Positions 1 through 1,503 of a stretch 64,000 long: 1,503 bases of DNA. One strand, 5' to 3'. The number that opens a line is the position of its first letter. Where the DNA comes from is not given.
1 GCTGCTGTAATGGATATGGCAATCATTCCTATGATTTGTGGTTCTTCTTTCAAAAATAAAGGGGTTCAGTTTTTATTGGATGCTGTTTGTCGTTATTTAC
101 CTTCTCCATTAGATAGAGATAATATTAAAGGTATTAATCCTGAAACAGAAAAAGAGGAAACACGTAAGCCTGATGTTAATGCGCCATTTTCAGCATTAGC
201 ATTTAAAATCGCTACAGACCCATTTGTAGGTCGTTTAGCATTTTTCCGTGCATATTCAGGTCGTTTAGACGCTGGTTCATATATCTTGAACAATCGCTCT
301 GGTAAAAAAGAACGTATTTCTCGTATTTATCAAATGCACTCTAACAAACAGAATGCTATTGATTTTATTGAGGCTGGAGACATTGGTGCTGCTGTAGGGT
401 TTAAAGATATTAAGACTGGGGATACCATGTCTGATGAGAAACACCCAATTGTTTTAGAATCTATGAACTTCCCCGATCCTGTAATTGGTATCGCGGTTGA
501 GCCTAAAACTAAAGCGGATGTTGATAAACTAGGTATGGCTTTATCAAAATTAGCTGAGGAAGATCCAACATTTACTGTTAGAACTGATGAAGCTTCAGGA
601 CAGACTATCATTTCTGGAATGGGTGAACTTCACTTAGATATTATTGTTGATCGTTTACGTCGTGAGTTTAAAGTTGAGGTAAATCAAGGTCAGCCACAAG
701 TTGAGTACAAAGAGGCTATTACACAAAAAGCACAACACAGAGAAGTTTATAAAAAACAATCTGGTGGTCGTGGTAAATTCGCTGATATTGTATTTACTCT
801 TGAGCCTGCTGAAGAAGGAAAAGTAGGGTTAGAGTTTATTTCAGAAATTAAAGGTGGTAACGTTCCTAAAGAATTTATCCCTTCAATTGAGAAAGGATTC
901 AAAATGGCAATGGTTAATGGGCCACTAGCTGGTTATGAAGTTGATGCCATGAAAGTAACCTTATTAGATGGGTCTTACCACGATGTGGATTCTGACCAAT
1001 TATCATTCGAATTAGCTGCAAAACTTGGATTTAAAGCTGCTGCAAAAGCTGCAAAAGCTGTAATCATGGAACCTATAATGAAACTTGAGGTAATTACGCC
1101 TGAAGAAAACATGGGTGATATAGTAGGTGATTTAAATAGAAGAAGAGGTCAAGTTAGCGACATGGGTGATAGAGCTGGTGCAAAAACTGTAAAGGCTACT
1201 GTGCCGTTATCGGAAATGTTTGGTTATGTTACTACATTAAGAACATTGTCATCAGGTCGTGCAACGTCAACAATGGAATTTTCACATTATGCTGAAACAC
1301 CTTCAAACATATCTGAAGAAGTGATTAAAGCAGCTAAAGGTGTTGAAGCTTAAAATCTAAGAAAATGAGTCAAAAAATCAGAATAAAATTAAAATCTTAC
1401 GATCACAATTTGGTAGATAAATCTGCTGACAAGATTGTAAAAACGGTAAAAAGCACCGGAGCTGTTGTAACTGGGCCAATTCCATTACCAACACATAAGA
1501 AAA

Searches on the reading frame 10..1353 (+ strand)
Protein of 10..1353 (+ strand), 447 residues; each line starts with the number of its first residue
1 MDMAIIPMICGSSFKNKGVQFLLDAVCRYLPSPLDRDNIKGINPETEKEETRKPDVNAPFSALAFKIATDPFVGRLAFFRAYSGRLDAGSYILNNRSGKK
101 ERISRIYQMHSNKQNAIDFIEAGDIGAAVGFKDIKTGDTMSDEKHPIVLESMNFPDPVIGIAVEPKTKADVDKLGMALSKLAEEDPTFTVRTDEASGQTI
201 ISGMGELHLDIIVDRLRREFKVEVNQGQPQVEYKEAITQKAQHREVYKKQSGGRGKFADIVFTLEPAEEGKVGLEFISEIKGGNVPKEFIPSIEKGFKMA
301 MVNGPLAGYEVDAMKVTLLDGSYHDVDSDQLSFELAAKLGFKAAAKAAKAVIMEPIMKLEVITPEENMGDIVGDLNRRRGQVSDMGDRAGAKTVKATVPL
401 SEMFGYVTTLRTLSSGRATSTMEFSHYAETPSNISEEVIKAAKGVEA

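Call 16: search_protein_families(library=ncbifam, proteins=[window:10-1353:+], max_evalue=1e-10)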
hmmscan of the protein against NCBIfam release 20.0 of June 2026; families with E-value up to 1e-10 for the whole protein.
window:10-1353:+ (447 aa): 17 families
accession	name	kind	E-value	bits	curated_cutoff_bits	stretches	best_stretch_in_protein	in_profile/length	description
TIGR00484.1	EF-G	equivalog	4.6e-193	643.1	659.4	1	2-443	250-690/691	elongation factor G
NF009381.0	PRK12740.1-5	subfamily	3.7e-159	531.3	583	1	4-443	250-686/692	elongation factor G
NF009891.0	PRK13351.1-1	equivalog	3.6e-117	392.7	597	1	4-443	235-678/681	elongation factor G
NF058620.1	EFG2_Bacteroid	exception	3.5e-101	339.7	1000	2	4-271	250-512/717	elongation factor G2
NF009379.0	PRK12740.1-3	equivalog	1.5e-99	334.5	513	1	4-442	248-670/674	elongation factor G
NF009377.1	PRK12740.1-1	equivalog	2.5e-97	327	890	1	6-438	256-698/700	elongation factor G-like protein EF-G2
TIGR00490.1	aEF-2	equivalog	1.1e-64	218.8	738.45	2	20-269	244-496/720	elongation factor EF-2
NF012153.1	tet_protect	equivalog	4.1e-50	170.7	775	1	4-427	216-614/614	tetracycline resistance ribosomal protection protein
NF000120.3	47473_otr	exception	3.4e-31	108.5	900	1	4-416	215-602/608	tetracycline resistance ribosomal protection protein Otr(A)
TIGR01394.1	TypA_BipA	equivalog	1.1e-30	106.5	757.3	1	54-241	195-393/594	translational GTPase TypA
TIGR01393.1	lepA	equivalog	2.1e-26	92.5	533.9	1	52-239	182-377/595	translation elongation factor 4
NF012154.0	tet_protect_Q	exception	5.6e-25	87.7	1425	1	56-433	246-617/638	tetracycline resistance ribosomal protection protein Tet(Q)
NF033148.1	tet_protect_M_W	exception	5e-24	84.6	1100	1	54-431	243-614/639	TetM/TetW/TetO/TetS family tetracycline resistance ribosomal protection protein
NF001964.0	PRK00741.1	equivalog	4e-22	78.3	473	1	5-240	250-476/529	peptide chain release factor 3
NF009892.0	PRK13351.1-3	equivalog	4.2e-20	71.7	640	1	102-423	293-610/623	elongation factor G-like protein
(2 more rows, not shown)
